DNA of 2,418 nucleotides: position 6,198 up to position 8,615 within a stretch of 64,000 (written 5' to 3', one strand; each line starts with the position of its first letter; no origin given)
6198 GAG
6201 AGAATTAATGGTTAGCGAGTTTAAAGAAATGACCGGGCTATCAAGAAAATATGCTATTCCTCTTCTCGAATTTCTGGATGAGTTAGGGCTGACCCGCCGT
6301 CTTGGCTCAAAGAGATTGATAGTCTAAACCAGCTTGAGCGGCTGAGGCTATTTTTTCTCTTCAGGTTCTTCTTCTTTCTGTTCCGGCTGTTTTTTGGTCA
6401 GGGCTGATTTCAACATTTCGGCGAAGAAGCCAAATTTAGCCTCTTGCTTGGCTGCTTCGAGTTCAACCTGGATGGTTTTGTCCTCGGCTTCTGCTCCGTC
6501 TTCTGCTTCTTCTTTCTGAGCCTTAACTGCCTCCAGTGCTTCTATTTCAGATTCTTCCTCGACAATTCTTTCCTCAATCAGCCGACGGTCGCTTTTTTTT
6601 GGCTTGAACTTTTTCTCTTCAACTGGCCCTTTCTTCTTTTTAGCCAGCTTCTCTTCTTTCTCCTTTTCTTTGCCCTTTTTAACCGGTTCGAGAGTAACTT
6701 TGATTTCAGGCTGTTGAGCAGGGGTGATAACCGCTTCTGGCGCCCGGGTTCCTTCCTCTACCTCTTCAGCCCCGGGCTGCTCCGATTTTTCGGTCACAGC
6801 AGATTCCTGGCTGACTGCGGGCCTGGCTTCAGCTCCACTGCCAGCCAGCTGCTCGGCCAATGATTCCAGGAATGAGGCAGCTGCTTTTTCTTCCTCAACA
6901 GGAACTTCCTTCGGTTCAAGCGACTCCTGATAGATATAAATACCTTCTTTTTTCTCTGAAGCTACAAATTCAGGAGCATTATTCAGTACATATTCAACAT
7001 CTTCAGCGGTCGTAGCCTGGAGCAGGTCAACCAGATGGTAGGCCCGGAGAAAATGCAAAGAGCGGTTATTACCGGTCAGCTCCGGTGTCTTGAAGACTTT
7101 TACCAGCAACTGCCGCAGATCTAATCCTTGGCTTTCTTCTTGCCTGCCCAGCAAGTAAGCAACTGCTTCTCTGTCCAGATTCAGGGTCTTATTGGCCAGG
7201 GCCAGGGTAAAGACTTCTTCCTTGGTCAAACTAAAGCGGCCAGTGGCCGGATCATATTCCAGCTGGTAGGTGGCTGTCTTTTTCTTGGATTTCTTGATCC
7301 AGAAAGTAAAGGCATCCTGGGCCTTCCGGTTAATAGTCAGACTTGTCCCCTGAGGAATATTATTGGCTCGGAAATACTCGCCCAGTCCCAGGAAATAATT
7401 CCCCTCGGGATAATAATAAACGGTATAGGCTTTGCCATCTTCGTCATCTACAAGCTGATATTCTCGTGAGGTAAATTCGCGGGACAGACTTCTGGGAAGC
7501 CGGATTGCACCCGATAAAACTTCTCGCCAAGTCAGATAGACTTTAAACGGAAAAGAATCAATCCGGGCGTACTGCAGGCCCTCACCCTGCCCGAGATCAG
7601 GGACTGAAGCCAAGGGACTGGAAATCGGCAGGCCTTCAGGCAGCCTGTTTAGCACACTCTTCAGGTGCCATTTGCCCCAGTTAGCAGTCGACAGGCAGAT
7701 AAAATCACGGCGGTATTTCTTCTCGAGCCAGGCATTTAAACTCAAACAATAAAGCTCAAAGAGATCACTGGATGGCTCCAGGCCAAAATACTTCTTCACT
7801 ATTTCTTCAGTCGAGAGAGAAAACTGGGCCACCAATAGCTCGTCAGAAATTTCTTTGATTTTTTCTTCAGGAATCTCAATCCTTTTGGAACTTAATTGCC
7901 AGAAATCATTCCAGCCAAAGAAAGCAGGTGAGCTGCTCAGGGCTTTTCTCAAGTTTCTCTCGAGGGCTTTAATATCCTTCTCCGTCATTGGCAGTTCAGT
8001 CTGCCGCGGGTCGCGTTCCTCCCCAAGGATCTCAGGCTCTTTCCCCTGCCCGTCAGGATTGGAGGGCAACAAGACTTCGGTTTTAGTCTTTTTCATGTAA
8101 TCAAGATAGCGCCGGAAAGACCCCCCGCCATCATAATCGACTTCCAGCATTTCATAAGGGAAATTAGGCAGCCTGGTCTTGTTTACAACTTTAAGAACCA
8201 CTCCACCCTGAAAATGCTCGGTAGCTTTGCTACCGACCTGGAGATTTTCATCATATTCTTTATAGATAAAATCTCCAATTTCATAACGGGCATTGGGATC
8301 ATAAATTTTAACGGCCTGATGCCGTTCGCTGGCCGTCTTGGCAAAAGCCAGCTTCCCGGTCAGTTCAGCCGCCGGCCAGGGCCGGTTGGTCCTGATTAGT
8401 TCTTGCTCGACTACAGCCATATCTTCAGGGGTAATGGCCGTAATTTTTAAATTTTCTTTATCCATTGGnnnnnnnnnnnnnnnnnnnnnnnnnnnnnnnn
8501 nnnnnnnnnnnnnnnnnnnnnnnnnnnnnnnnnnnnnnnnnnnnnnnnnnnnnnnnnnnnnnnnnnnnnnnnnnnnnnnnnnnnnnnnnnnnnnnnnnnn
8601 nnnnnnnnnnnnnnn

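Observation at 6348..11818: A carbamate kinase and ornithine carbamoyltransferase operon flanked by a COG2403 P-loop protein and an unrecognisable 705-aa protein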

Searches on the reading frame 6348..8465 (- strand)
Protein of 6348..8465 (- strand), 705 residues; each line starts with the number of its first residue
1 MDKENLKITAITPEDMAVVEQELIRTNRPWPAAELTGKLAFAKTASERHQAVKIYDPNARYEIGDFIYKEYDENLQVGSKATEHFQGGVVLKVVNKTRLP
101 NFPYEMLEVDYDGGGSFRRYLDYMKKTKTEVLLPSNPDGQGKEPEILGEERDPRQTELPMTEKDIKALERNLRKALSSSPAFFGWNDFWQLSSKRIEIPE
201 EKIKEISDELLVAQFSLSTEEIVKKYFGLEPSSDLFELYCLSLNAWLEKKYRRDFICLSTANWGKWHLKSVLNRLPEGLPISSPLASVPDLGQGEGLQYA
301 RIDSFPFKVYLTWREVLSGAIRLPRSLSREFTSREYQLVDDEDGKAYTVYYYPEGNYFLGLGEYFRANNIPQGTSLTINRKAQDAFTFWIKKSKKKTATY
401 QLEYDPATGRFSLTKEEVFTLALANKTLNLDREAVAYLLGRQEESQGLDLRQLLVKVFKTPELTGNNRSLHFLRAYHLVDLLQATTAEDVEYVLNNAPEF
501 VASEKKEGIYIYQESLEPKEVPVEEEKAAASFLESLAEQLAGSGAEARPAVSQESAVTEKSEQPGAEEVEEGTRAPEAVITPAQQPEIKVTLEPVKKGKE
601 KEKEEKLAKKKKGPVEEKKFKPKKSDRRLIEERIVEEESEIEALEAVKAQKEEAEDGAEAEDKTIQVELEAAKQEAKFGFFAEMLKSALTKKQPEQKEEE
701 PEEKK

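Call 7: search_protein_families(library=pfam, proteins=[window:6348-8465:-], max_evalue=0.01)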
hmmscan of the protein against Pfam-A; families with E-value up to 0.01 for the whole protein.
window:6348-8465:- (705 aa): 1 family
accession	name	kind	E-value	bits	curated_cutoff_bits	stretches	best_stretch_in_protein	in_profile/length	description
PF02362.26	B3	-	0.0074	16.6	30.1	0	308-392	3-97/101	B3 DNA binding domain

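Call 8: search_protein_families(library=ncbifam, proteins=[window:6348-8465:-], max_evalue=0.01)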
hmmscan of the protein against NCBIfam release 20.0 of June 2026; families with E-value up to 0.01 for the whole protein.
window:6348-8465:- (705 aa): 0 families

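Call 20: find_homologous_proteins(query=window:6348-8465:-, max_evalue=0.001)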
Query window:6348-8465:- (705 aa): 844 proteins with E <= 0.001 among 8000 candidates; the best 120 are listed.
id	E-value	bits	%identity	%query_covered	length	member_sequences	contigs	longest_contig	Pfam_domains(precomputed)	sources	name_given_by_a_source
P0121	0.0e+0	1474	96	100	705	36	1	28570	-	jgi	-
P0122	0.0e+0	1305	85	98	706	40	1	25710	-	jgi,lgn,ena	-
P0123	0.0e+0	1302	86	98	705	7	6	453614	-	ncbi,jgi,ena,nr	ncbi:MAG TPA: hypothetical protein PLL62_00935 [Candidatus Saccharicenans sp.]|nr:hypothetical prote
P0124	0.0e+0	1295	83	98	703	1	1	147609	-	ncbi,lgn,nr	ncbi:MAG: hypothetical protein PHU81_05530 [Acidobacteriota bacterium]|nr:hypothetical protein [Acid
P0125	0.0e+0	1287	83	98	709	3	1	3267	-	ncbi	-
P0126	0.0e+0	1285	85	98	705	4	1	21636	-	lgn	-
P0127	0.0e+0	1079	75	77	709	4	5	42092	-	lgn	-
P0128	0.0e+0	1067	68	98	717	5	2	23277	-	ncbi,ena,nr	ncbi:MAG: hypothetical protein JHC32_07365 [Candidatus Aminicenantes bacterium]|nr:hypothetical prot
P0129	0.0e+0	1065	67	98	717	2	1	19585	-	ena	-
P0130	0.0e+0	1050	67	100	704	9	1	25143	-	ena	-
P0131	0.0e+0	1021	68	100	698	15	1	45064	-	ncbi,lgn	-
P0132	0.0e+0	1019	67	99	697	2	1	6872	-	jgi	-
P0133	0.0e+0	1016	65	99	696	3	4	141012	-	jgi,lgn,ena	-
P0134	0.0e+0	1014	67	99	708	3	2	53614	-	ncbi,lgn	ncbi:MAG: hypothetical protein ACPLRX_01685 [Candidatus Saccharicenans sp.]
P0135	0.0e+0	1013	67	98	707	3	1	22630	-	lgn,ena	-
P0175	4.7e-207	708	55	72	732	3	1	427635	-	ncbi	-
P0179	2.0e-206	706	50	98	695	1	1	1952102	-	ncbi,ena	-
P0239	1.4e-201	690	49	98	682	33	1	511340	-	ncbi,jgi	jgi:hypothetical protein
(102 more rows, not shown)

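Call 21: find_encoding_contigs(protein=P0179, flank=10000, max_places=2)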
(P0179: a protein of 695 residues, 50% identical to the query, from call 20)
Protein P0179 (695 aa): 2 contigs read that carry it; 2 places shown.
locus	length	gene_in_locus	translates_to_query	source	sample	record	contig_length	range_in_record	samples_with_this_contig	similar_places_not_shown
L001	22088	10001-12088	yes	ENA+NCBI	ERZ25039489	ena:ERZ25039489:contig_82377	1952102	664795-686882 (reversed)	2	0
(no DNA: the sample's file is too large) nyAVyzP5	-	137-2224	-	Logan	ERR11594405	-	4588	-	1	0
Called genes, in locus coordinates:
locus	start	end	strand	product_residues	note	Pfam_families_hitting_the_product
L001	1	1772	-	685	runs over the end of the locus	PF03483:B3_4, PF03484:B5, PF17759:tRNA_synthFbeta, PF03147:FDX-ACB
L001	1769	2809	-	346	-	PF02912:Phe_tRNA-synt_N, PF01409:tRNA-synt_2d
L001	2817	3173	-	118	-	PF00453:Ribosomal_L20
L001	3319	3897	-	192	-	PF05198:IF3_N, PF00707:IF3_C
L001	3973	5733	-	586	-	PF07973:tRNA_SAD, PF00587:tRNA-synt_2b, PF03129:HGTP_anticodon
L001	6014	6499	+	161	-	PF00149:Metallophos (weak), PF12850:Metallophos_2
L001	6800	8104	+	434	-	-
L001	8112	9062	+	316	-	PF00696:AA_kinase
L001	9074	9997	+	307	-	PF02729:OTCace_N, PF00185:OTCace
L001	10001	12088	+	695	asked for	-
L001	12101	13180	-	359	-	PF09106:WHD_2nd_SelB (weak), PF09107:WHD_3rd_SelB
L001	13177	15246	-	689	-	PF17876:CSD2 (faint), PF00575:S1 (faint), PF08206:OB_RNB, PF00773:RNB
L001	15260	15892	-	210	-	-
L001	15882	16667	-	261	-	PF03309:Pan_kinase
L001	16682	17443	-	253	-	PF03099:BPL_LplA_LipB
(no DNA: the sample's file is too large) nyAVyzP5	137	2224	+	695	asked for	-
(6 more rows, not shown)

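Call 22: find_encoding_contigs(protein=P0175, flank=10000, max_places=2)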
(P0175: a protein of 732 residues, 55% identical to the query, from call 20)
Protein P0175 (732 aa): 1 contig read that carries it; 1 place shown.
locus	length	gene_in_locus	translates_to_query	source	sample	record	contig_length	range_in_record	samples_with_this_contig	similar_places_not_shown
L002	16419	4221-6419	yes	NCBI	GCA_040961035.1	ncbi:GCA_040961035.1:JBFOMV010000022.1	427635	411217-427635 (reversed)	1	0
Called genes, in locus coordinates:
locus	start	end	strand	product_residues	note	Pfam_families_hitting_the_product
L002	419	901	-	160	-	PF00149:Metallophos, PF12850:Metallophos_2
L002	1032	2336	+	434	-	-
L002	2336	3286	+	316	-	PF00696:AA_kinase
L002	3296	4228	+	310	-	PF02729:OTCace_N, PF00185:OTCace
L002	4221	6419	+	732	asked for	-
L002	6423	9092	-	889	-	PF06452:CBM9_1, PF19313:DUF5916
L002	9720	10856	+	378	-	-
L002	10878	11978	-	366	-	PF09107:WHD_3rd_SelB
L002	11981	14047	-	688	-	PF17876:CSD2 (faint), PF08206:OB_RNB, PF00773:RNB, PF00575:S1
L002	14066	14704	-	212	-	-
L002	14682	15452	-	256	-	PF03309:Pan_kinase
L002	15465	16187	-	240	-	PF03099:BPL_LplA_LipB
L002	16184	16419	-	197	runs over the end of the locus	PF00072:Response_reg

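Call 23: find_encoding_contigs(protein=P0239, flank=10000, max_places=2)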
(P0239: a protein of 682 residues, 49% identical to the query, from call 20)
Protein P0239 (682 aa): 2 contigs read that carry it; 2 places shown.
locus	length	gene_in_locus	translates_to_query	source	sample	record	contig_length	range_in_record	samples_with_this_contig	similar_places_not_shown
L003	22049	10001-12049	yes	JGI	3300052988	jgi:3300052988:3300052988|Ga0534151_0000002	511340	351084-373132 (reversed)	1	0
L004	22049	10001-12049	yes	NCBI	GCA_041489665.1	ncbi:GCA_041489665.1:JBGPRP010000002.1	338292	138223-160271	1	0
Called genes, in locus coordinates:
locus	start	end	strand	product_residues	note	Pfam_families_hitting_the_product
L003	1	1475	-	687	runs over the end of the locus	PF03483:B3_4, PF03484:B5, PF17759:tRNA_synthFbeta, PF03147:FDX-ACB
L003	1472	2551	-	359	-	PF02912:Phe_tRNA-synt_N, PF01409:tRNA-synt_2d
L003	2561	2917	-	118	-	PF00453:Ribosomal_L20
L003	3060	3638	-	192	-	PF05198:IF3_N, PF00707:IF3_C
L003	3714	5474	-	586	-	PF07973:tRNA_SAD, PF00587:tRNA-synt_2b, PF03129:HGTP_anticodon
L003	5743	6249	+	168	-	PF00149:Metallophos, PF12850:Metallophos_2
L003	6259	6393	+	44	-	-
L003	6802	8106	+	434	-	-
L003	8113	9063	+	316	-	PF00696:AA_kinase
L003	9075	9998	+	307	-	PF02729:OTCace_N, PF00185:OTCace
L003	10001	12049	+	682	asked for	-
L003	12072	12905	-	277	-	PF05359:DUF748 (faint), PF00691:OmpA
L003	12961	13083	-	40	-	-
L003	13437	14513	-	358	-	PF09106:WHD_2nd_SelB (weak), PF09107:WHD_3rd_SelB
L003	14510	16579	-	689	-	PF17876:CSD2 (faint), PF08206:OB_RNB, PF00773:RNB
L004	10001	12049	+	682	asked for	-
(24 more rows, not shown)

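Call 28: find_related_loci(query=A1, collection=genome_contigs, flank=8000)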
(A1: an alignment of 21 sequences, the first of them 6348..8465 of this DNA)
Query A1 (705 aa) in genome_contigs; peptide patterns used: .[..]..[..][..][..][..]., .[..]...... (x = any residue, [..] = any of these).
247 stretches matched a pattern; 177 encode a relative of the query (tblastn E <= 1e-3); the best 80 are kept; 80 distinct loci.
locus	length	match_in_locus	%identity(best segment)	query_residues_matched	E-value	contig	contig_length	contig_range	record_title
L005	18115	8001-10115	96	1-705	0e+0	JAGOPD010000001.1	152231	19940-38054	MAG: Candidatus Saccharicenans sp. isolate Go_SlDig_bin_15 Go_SlDig_173_length_152231_cov_64.056323, whole genome shotgu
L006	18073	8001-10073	83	1-690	0e+0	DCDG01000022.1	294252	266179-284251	MAG TPA_asm: Candidatus Aminicenantes bacterium UBA1061 UBA1061_contig_94, whole genome shotgun sequence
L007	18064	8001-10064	83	1-690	0e+0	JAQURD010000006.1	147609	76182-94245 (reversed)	MAG: Acidobacteriota bacterium isolate STD1_65 NODE_201_length_147609_cov_18.432195_Sandtown_D1, whole genome shotgun se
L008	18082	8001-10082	86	1-693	0e+0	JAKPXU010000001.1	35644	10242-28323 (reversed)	MAG: Acidobacteriota bacterium isolate USCA_maxbin.012 k141_739818, whole genome shotgun sequence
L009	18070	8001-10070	86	1-690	0e+0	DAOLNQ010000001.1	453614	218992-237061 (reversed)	MAG TPA_asm: Candidatus Saccharicenans sp. isolate AMR_MDS_4783 NODE_3_length_453614_cov_53.830816, whole genome shotgun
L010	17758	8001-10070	85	1-690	0e+0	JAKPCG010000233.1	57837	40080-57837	MAG: Acidobacteriota bacterium isolate JPMR_maxbin.012 k141_400397, whole genome shotgun sequence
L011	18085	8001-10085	67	1-695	0e+0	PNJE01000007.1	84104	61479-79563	MAG: Candidatus Aminicenantes bacterium isolate ARK-02 NODE_9_length_84104_cov_7.8453, whole genome shotgun sequence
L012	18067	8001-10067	70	1-690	0e+0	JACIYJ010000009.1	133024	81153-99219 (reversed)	MAG: Candidatus Aminicenantes bacterium isolate MAG-75 Aminicenantales_E3_bin29_Scaffold_9, whole genome shotgun sequenc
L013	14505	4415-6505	66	1-700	0e+0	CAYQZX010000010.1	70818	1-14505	MAG TPA_asm: uncultured Eubacteriales bacterium isolate SRP231805_co4_123 genome assembly, contig: k141_29170, whole gen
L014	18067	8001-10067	68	1-696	0e+0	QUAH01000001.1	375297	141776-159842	MAG: Candidatus Saccharicenans subterraneus isolate BY38 NODE_23_length_375297_cov_121.99_ID_1478458, whole genome shotg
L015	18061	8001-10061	66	1-694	0e+0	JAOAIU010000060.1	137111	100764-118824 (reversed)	MAG: Candidatus Saccharicenans sp. isolate SKW99 k141_1709117, whole genome shotgun sequence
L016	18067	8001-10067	68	1-696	0e+0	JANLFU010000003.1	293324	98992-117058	MAG: Candidatus Saccharicenans sp. isolate A05DMB19 NODE_3_length_293324_cov_37.589769, whole genome shotgun sequence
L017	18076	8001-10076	64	1-694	0e+0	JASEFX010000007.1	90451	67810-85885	MAG: Candidatus Saccharicenans sp. isolate Yes49-19 NODE_7_length_90451_cov_5.475054, whole genome shotgun sequence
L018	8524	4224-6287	65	1-696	0e+0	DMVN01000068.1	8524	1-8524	MAG TPA_asm: Acidobacteria bacterium isolate UBA10528 contig_128594, whole genome shotgun sequence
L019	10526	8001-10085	63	1-693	0e+0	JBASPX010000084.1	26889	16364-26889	MAG: Candidatus Saccharicenans sp. isolate MFD13492_ilm_asm_bin24 k127_121626, whole genome shotgun sequence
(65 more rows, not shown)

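Call 40: predict_structure(alignment_id=A2)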
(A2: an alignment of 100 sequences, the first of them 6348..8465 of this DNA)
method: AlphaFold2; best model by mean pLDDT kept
length: 705 residues; sequences in the alignment: 100
mean_pLDDT: 77.3   pTM: 0.59
mean pLDDT of the five models: 77.3, 75.8, 75.1, 74.4, 73.1
residues with pLDDT >= 90: 314; 70-90: 206; 50-70: 55; < 50: 130
segments of 3 or more residues with pLDDT < 50: 518-525, 542-621, 657-679, 691-705
pLDDT, mean of each block of 10 residues (from residue 1): 64 93 93 92 80 90 90 87 87 88 87 83 86 86 86 76 88 94 94 93 93 86 93 92 94 89 88 86 92 83 93 95 92 90 92 91 94 95 92 91 90 90 92 93 90 95 89 96 94 94 91 67 50 61 37 31 35 33 34 32 31 33 55 72 72 51 32 40 60 36 33
secondary structure, 60 per line:
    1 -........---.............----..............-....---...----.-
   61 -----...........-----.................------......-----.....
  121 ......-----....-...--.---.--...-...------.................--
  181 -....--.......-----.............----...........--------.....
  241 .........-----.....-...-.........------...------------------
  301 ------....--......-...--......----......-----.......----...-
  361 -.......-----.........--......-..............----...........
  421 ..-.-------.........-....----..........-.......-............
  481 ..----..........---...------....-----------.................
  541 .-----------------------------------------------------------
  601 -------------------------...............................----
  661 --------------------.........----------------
elements in order (helices of 4 or more, strands of 3 or more residues): H2-9 H13-25 H32-43 H45-48 E52-54 E66-76 E82-98 E105-110 H116-126 E132-135 H162-178 E182-185 E188-191 H200-212 H219-227 H236-249 E255-259 E265-268 H269-273 E307-310 H313-318 E320-322 H325-330 E335-340 E346-352 E357-359 H362-368 E374-382 E385-390 E392-405 E410-422 H432-440 H442-445 H450-459 H461-467 E469-471 H472-482 H487-496 E500-502 E509-512 H524-541 H626-656 H681-689

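Call 83: fold_search(model_id=the predicted structure, library=pdb)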
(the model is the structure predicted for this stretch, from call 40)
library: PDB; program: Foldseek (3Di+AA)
matches with E <= 10: 399; with E <= 0.001: 0
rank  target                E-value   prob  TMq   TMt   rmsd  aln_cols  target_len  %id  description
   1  1yel_MODEL_1_A        2.2e-03  1.00  0.11  0.68   2.4        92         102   20  Structure of the hypothetical Arabidopsis thaliana protein At1g16640.1 (released 2005-01-18)
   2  5yzy_C                1.2e-02  1.00  0.11  0.59   4.1       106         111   15  AtVAL1 B3 domain in complex with 13bp-DNA (released 2018-05-02)
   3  4i1k_A                1.3e-02  1.00  0.11  0.54   3.0        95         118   20  Crystal Structure of VRN1 (Residues 208-341) (released 2012-12-19)
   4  4ldv                  2.2e-02  0.96  0.11  0.23  15.3       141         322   10  Crystal structure of the DNA binding domain of A. thailana auxin response factor 1 (released 2014-02-12)
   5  6sdg_A                2.4e-02  0.97  0.11  0.23  16.2       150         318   12  Crystal structure of the DNA binding domain of M. polymorpha Auxin Response Factor 2 (MpARF2) in complex with High Aff (released 2020-04-08)
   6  6j9b_A                2.7e-02  1.00  0.11  0.60   3.8       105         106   14  Arabidopsis FUS3-DNA complex (released 2019-05-29)
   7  8oj1_A                3.7e-02  0.99  0.11  0.26  12.3       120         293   11  Crystal structure of the DNA binding domain of M. polymorpha Auxin Response Factor 2 (MpARF2) in complex with High Aff (released 2024-04-03)
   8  9k7f_B                3.9e-02  0.05  0.07  0.05  28.7       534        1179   10  RNA polymerase II elongation complex apo structure. (released 2025-10-29)
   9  2c1l_A                4.9e-02  0.75  0.08  0.15  15.2       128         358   12  Structure of the BfiI restriction endonuclease (released 2005-10-07)
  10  6j9c_D                5.1e-02  1.00  0.11  0.61   3.3        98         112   18  Crystal structure of Arabidopsis thaliana transcription factor LEC2-DNA complex (released 2019-05-29)
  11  6c5d_A                5.1e-02  1.00  0.11  0.53   4.2       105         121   10  N-terminal domain of Helicobacter pylori LlaJI.R1 (released 2018-06-27)
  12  4ldu                  6.0e-02  1.00  0.11  0.22   4.6       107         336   14  Crystal structure of the DNA binding domain of Arabidopsis thaliana auxin response factor 5 (released 2014-02-12)
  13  4ldy_A                6.0e-02  0.97  0.12  0.24  13.1       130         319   12  Crystal structure of the DNA binding domain of the G245A mutant of arabidopsis thaliana auxin reponse factor 1 (released 2014-02-12)
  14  6c5d_B                7.9e-02  0.99  0.11  0.50   4.0       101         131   11  N-terminal domain of Helicobacter pylori LlaJI.R1 (released 2018-06-27)
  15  9rvy_D                8.4e-02  0.75  0.08  0.11  19.8       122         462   13  Egalitarian-BicD in complex with K10 TLS RNA (Structure A) (released 2026-03-25)
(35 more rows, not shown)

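Call 90: search_protein_families(library=padloc, proteins=[window:6348-8465:-], max_evalue=0.1)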
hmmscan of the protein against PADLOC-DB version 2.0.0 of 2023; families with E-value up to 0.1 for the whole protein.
window:6348-8465:- (705 aa): 1 family
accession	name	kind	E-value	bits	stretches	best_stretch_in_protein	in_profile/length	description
PDLC01659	Csx20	-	0.036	12.3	1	198-265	12-79/128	"CAS-I,CAS-III; associated"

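Call 91: search_protein_families(library=phrogs, proteins=[window:6348-8465:-], max_evalue=0.1)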
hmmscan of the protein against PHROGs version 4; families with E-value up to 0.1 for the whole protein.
window:6348-8465:- (705 aa): 0 families
